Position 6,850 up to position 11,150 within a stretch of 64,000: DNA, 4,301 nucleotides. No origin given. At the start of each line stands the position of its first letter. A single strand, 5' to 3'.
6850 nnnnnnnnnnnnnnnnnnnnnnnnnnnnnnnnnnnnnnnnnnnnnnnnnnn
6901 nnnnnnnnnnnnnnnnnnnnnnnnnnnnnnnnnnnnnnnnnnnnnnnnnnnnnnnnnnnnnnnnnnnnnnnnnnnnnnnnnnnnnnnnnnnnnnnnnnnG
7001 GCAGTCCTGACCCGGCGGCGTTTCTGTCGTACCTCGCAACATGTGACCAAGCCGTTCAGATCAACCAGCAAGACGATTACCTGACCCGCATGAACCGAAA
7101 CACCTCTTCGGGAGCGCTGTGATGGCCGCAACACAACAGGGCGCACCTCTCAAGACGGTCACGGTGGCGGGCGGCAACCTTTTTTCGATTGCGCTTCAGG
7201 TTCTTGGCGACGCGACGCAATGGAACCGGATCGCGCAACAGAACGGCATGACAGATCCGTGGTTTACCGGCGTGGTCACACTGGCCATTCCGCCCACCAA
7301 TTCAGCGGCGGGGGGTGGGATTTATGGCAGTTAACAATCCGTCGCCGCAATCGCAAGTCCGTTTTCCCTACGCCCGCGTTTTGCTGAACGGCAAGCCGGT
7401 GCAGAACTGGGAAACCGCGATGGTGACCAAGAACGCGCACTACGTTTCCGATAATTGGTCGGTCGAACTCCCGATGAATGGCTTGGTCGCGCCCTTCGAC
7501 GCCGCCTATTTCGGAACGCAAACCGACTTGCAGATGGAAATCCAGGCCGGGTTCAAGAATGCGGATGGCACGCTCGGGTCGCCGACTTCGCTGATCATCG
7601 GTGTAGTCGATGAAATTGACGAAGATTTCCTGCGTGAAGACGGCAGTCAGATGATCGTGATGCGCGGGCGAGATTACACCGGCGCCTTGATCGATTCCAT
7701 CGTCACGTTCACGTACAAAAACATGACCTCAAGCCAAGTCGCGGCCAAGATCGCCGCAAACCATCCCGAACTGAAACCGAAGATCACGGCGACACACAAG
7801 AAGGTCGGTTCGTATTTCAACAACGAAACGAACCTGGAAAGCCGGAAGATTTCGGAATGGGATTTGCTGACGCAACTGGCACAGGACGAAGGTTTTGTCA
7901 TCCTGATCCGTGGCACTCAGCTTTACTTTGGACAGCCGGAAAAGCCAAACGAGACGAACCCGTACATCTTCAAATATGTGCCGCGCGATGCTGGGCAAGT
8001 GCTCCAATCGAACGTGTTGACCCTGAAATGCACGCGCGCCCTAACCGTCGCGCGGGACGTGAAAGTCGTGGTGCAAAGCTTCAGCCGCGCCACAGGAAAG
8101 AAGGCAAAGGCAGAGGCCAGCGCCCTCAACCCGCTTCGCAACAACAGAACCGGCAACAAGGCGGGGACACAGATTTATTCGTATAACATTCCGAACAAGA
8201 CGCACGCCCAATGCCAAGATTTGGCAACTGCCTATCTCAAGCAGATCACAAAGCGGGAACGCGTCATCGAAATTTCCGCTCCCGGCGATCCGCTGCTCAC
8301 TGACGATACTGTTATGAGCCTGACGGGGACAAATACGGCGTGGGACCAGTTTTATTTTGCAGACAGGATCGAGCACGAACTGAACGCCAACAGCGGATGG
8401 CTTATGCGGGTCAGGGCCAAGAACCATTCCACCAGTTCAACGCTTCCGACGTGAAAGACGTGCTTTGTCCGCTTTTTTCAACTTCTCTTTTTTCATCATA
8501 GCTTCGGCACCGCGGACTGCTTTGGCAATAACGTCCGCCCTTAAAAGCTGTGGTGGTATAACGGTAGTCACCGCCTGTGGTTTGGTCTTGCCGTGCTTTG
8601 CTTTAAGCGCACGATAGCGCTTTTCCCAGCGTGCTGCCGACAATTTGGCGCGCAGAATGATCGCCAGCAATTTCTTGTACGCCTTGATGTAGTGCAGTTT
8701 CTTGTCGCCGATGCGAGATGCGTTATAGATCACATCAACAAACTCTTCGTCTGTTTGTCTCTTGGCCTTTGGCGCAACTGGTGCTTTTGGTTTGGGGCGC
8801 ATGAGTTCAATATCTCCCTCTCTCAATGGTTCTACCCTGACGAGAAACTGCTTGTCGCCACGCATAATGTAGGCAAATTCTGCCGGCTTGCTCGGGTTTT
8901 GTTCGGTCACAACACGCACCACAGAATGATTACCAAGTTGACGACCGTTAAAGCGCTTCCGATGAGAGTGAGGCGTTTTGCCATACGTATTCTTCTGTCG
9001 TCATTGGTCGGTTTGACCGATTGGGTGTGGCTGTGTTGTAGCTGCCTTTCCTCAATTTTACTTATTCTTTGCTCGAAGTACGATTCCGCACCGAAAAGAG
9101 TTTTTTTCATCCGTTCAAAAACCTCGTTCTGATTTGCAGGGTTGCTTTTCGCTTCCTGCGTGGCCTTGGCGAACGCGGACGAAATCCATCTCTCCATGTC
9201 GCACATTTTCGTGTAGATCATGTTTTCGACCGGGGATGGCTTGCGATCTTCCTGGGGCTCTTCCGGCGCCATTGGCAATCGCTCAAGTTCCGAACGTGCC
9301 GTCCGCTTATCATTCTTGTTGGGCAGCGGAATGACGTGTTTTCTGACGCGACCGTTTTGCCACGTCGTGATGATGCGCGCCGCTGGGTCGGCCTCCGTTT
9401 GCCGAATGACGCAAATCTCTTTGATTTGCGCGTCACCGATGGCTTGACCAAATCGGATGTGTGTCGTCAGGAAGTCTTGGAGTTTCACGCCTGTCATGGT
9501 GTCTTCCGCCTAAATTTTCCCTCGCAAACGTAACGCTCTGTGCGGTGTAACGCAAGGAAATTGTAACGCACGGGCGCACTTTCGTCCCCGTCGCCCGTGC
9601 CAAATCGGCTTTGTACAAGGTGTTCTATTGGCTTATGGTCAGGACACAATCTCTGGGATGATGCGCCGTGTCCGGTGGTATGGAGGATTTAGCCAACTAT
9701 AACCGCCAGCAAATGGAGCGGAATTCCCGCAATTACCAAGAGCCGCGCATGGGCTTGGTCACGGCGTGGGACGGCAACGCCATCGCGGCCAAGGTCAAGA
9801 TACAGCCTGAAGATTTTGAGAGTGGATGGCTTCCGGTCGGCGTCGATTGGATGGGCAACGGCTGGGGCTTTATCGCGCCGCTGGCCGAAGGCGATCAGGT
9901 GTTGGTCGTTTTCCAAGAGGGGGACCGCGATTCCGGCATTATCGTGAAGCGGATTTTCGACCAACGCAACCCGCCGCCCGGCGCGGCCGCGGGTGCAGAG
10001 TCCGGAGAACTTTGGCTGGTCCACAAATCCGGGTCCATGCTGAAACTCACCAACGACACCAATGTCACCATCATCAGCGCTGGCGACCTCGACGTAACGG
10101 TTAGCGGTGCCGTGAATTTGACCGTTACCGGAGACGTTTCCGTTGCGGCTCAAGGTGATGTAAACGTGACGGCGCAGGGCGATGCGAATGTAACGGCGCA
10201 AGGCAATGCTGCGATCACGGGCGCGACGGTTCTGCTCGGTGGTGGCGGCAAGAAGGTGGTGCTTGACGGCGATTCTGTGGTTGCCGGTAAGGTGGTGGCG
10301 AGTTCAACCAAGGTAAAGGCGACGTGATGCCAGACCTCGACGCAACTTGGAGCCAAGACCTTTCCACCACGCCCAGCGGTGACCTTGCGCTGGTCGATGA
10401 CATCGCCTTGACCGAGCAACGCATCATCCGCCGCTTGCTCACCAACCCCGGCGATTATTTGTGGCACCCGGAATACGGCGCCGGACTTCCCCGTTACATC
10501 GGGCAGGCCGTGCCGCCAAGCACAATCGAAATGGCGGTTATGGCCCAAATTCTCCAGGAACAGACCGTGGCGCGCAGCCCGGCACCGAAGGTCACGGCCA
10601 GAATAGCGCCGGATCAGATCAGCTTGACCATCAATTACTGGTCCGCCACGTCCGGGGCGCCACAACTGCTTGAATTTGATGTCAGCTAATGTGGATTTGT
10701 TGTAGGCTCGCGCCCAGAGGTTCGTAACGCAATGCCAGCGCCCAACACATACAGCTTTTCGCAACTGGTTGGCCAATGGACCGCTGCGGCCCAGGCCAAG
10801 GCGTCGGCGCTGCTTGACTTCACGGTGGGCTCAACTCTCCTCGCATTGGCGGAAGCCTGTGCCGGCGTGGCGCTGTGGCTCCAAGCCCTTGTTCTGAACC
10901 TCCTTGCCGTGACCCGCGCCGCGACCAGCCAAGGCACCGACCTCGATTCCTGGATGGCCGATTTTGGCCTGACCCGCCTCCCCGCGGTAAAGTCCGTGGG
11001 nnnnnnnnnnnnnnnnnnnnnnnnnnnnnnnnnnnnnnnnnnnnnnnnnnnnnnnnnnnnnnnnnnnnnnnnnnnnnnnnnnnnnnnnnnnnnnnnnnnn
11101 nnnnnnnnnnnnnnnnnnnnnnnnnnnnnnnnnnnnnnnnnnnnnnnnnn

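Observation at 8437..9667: Two-gene antisense cassette inserted between baseplate hub (D-like) and spike (V-like) genes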

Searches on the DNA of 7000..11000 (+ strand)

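Call 10: search_dna_similar(query=window:7000-11000:+, collection=phages, mode=distant, max_rows=20)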
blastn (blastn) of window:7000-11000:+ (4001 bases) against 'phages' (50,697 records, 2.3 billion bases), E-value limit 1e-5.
No match.

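Call 58: search_rna_families(source=window, start=8000, end=10200, threshold=evalue, max_evalue=1)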
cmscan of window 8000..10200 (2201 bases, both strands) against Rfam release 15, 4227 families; matches with E-value up to 1: 0.
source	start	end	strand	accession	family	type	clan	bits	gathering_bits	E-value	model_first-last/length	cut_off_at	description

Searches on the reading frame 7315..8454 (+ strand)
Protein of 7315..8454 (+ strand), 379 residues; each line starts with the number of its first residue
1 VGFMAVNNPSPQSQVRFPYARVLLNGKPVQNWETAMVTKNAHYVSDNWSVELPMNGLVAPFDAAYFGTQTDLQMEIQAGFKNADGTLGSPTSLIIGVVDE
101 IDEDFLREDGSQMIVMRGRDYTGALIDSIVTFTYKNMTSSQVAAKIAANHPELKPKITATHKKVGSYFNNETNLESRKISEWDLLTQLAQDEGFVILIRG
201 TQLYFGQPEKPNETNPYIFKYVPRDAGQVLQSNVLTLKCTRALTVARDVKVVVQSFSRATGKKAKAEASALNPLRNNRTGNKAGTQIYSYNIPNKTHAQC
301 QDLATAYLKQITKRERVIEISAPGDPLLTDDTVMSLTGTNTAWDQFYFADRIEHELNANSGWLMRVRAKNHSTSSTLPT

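Call 4: search_protein_families(library=pfam, proteins=[window:7315-8454:+], max_evalue=0.1)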
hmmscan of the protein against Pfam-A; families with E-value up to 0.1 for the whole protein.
window:7315-8454:+ (379 aa): 2 families
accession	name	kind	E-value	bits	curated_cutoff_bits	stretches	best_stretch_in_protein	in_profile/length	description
PF24032.1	YQBQ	-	0.00073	19.5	27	1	131-359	74-285/294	YQBQ-like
PF21683.3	GpP-like_1st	-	0.025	14.9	27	0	22-120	4-85/85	Mu phage baseplate assembly protein GpP-like, N-terminal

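Call 5: search_protein_families(library=phrogs, proteins=[window:7315-8454:+], max_evalue=0.1)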
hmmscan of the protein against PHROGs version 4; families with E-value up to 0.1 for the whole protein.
window:7315-8454:+ (379 aa): 4 families
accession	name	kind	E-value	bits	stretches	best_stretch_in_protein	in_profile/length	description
phrog_52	-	tail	3.5e-21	76.7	1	13-370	189-513/677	tail protein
phrog_1887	-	tail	1.7e-06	28.3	1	108-368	401-654/670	tail protein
phrog_177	-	tail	3.2e-05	24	1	22-149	82-197/623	baseplate hub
phrog_11191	-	unknown function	0.0051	16.8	1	92-149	67-125/258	-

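Call 19: find_related_loci(query=window:7315-8454:+, collection=viral_contigs, flank=6000)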
Query window:7315-8454:+ (379 aa) in viral_contigs; peptide patterns used: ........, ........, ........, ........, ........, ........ (x = any residue, [..] = any of these).
No stretch of DNA in the collection matches any of the patterns.

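Call 20: find_homologous_proteins(query=window:7315-8454:+, max_evalue=0.001)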
Query window:7315-8454:+ (379 aa): 72 proteins with E <= 0.001 among 1825 candidates.
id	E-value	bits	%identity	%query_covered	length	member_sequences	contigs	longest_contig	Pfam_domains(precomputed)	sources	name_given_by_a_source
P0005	4.0e-173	594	100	70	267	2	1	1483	-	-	-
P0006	2.3e-158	545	62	99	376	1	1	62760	-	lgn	-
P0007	1.4e-148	513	62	99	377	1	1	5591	PF24032.2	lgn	-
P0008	1.5e-130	454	55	99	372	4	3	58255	PF24032.2,PF05954.18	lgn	-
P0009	1.7e-125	437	54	99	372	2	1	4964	PF24032.2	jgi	jgi:phage protein D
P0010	5.4e-90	320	44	99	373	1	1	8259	-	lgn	-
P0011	5.2e-62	228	37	98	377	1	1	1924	PF05954.18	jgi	jgi:phage protein D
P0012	3.4e-59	219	36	98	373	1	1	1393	-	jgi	jgi:phage protein D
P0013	4.2e-59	219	36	97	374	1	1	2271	PF05954.18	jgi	jgi:phage protein D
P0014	1.0e-56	211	35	95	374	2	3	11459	-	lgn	-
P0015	2.0e-56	210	36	97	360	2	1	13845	-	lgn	-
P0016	2.1e-52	197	35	96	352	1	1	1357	PF05954.18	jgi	jgi:phage protein D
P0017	6.2e-52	195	35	96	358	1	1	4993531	-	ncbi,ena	-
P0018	6.4e-52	195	35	99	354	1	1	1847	-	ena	-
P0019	3.5e-51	193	34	98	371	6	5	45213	PF05954.18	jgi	jgi:phage protein D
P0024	1.4e-49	187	34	94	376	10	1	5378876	-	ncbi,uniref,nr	ncbi:hypothetical protein OYT13_16665 [Pandoraea sp. XJJ-1]|uniref:hypothetical protein n=1 Tax=Pand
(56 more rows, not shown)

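Call 21: find_encoding_contigs(protein=P0006, flank=8000, max_places=3)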
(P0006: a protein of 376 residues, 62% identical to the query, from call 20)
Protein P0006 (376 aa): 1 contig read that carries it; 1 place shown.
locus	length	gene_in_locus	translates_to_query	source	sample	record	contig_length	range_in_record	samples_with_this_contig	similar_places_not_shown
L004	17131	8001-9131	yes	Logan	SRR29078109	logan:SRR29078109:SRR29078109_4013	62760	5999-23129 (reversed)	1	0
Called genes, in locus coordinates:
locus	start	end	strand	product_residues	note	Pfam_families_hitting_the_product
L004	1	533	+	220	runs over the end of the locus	-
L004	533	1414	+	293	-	-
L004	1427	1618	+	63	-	-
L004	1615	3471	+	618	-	-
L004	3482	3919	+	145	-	-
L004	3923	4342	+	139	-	-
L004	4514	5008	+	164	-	-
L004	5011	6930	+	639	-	-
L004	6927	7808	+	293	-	-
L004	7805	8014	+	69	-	-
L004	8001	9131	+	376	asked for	-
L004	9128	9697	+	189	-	PF04717:Phage_base_V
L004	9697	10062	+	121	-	-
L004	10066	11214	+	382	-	PF04865:Baseplate_J (weak), PF26079:Baseplate_J_C (weak)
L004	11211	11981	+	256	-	PF27728:UCP028438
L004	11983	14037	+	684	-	-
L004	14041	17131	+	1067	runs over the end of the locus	PF10983:DUF2793 (faint)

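Call 22: find_encoding_contigs(protein=P0008, flank=8000, max_places=3)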
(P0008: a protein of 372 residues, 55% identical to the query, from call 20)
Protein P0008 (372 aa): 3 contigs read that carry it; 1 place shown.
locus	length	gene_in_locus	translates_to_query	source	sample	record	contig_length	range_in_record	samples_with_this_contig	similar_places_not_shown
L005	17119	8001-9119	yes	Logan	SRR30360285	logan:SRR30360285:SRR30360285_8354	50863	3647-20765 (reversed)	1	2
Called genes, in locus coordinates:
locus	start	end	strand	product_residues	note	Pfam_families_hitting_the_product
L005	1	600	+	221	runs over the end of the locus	-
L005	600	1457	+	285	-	-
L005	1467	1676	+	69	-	-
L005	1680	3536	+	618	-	-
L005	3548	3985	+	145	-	-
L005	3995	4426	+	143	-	-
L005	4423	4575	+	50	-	-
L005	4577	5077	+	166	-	-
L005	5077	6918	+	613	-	-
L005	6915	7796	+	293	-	-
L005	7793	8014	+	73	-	-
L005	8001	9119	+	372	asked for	PF05954:Phage_GPD (weak), PF24032:YQBQ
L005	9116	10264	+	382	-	PF04717:Phage_base_V (faint)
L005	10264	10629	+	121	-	-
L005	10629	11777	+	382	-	PF04865:Baseplate_J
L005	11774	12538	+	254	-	PF27728:UCP028438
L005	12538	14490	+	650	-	PF21882:Gp53-like_C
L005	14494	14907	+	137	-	-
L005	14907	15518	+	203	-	PF00182:Glyco_hydro_19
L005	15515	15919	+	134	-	-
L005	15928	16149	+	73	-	-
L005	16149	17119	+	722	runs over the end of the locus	-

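Call 23: find_encoding_contigs(protein=P0010, flank=8000, max_places=3)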
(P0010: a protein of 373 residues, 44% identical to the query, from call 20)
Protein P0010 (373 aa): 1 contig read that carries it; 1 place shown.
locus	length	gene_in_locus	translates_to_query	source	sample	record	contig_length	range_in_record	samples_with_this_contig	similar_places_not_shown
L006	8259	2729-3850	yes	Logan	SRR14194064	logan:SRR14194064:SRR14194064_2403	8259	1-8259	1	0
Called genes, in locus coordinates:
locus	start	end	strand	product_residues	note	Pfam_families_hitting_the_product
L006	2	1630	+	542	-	?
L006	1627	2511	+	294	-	-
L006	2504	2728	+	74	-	-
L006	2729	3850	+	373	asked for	-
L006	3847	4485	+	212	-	PF04717:Phage_base_V, PF18946:Apex (weak)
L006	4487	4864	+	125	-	-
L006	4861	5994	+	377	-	PF04865:Baseplate_J, PF26079:Baseplate_J_C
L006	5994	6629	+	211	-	PF27728:UCP028438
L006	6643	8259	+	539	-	?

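Call 55: find_related_loci(query=A1, collection=viral_contigs, flank=5000)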
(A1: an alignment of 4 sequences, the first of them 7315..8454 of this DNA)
Query A1 (379 aa) in viral_contigs; peptide patterns used: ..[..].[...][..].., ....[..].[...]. (x = any residue, [..] = any of these).
119 stretches matched a pattern; 11 encode a relative of the query (tblastn E <= 1e-3); 11 distinct loci.
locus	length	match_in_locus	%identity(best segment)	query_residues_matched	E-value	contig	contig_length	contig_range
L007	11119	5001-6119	45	4-378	4e-96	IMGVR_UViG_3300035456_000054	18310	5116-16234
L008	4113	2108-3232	39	4-377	4e-62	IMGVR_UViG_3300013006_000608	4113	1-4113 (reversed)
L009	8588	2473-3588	34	4-370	5e-51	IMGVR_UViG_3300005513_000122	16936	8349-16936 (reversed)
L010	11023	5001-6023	36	26-370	1e-50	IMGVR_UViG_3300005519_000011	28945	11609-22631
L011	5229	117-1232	34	4-370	2e-49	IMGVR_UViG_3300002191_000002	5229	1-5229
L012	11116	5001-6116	34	4-370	2e-49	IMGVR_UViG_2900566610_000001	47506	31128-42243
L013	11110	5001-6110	32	4-375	2e-48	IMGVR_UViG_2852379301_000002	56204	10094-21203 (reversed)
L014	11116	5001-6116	34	4-370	2e-49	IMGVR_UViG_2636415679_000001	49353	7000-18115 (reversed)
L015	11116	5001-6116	34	4-370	2e-47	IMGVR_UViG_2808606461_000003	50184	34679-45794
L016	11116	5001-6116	33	4-370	5e-45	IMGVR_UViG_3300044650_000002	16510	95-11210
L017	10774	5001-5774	24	93-370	1e-12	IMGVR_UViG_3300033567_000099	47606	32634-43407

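Call 72: find_related_loci(query=A1, collection=genome_contigs, flank=5000)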
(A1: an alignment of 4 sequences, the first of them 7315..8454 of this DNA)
Query A1 (379 aa) in genome_contigs; peptide patterns used: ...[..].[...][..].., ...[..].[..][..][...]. (x = any residue, [..] = any of these).
57 stretches matched a pattern; 1 encode a relative of the query (tblastn E <= 1e-3); 1 distinct loci.
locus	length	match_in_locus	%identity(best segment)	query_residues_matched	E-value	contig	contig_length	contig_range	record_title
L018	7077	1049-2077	29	24-372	5e-35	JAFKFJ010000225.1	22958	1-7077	MAG: Alphaproteobacteria bacterium isolate SCN18_25_1_16_R2_B_70_11 SCN18_25_1_16_R2_B_scaffold_571, whole genome shotgu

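Call 80: find_related_loci(query=A1, collection=metagenome_contigs, flank=4000)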
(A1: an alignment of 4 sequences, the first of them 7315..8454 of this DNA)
Query A1 (379 aa) in metagenome_contigs; peptide patterns used: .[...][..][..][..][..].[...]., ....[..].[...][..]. (x = any residue, [..] = any of these).
99 stretches matched a pattern; 2 encode a relative of the query (tblastn E <= 1e-3); 2 distinct loci.
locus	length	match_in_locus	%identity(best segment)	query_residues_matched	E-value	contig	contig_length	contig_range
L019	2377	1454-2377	34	9-320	4e-43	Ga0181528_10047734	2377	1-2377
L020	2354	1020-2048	29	24-372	2e-35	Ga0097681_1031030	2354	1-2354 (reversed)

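Call 81: find_encoding_contigs(protein=P0014, flank=3000, max_places=2)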
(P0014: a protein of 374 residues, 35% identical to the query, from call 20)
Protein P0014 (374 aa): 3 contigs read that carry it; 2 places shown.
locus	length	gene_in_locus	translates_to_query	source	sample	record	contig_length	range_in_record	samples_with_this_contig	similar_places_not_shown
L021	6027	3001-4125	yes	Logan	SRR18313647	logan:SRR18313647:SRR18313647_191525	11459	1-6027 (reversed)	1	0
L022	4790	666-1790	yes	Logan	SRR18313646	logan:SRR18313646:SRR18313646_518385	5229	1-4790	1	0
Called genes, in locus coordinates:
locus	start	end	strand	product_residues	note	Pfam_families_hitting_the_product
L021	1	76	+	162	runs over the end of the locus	PF05069:Phage_tail_S (weak), PF04883:HK97-gp10_like (faint)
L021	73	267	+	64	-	-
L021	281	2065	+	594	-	-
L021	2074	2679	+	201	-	-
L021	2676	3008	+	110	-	-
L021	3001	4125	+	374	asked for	-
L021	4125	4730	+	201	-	PF04717:Phage_base_V (weak)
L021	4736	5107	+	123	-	PF10934:Sheath_initiator (weak)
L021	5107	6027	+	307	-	?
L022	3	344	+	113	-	?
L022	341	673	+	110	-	-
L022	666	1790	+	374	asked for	-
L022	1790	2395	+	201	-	PF04717:Phage_base_V (weak)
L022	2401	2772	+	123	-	PF10934:Sheath_initiator (weak)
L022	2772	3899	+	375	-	PF04865:Baseplate_J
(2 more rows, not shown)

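Call 82: find_encoding_contigs(protein=P0015, flank=3000, max_places=2)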
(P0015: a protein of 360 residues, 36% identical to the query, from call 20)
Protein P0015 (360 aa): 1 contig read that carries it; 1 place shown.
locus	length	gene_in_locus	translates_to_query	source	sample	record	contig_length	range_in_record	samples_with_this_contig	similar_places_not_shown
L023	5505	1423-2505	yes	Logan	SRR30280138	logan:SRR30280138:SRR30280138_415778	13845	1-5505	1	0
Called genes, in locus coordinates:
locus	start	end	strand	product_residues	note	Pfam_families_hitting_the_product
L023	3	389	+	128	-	?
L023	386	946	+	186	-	-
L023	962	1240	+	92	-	-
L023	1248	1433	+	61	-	-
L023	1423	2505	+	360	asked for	-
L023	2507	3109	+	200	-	PF04717:Phage_base_V (weak)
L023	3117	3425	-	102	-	-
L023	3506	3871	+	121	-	-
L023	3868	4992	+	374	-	PF04865:Baseplate_J, PF26078:Baseplate_J_M (faint), PF26079:Baseplate_J_C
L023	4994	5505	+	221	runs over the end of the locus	PF27728:UCP028438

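Call 83: find_encoding_contigs(protein=P0024, flank=3000, max_places=2)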
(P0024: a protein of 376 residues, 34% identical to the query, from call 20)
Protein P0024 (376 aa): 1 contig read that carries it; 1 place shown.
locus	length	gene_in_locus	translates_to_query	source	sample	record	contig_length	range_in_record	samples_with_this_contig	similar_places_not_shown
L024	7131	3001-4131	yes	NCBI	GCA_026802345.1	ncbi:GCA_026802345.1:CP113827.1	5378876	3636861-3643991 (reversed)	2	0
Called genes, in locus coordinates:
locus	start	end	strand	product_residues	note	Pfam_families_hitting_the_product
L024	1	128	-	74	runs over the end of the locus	-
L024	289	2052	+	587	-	-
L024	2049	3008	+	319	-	-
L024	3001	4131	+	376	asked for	-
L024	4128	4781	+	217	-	PF04717:Phage_base_V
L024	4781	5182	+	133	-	-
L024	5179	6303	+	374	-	PF04865:Baseplate_J, PF26079:Baseplate_J_C (weak)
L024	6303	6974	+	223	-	PF27728:UCP028438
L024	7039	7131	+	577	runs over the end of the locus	-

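Call 84: find_encoding_contigs(protein=P0007, flank=3000, max_places=2)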
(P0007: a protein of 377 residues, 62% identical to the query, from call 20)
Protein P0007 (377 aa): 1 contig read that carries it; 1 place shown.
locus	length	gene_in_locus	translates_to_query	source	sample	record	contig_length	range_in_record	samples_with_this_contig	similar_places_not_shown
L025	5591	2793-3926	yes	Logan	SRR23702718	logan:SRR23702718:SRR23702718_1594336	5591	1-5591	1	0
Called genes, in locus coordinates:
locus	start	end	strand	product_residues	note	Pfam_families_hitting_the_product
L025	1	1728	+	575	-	?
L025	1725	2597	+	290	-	-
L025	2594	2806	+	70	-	-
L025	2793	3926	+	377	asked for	PF24032:YQBQ (weak)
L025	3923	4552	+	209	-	PF04717:Phage_base_V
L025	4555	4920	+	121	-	-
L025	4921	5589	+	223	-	?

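Call 86: search_protein_families(library=pfam, proteins=[L023:3117-3425:-, L005:9116-9700:+], max_evalue=0.1)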
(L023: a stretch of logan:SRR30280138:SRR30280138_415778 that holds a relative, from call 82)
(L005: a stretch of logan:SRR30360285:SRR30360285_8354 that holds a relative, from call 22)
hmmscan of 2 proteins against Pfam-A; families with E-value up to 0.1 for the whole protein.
L023:3117-3425:- (102 aa): 0 families

L005:9116-9700:+ (195 aa): 0 families
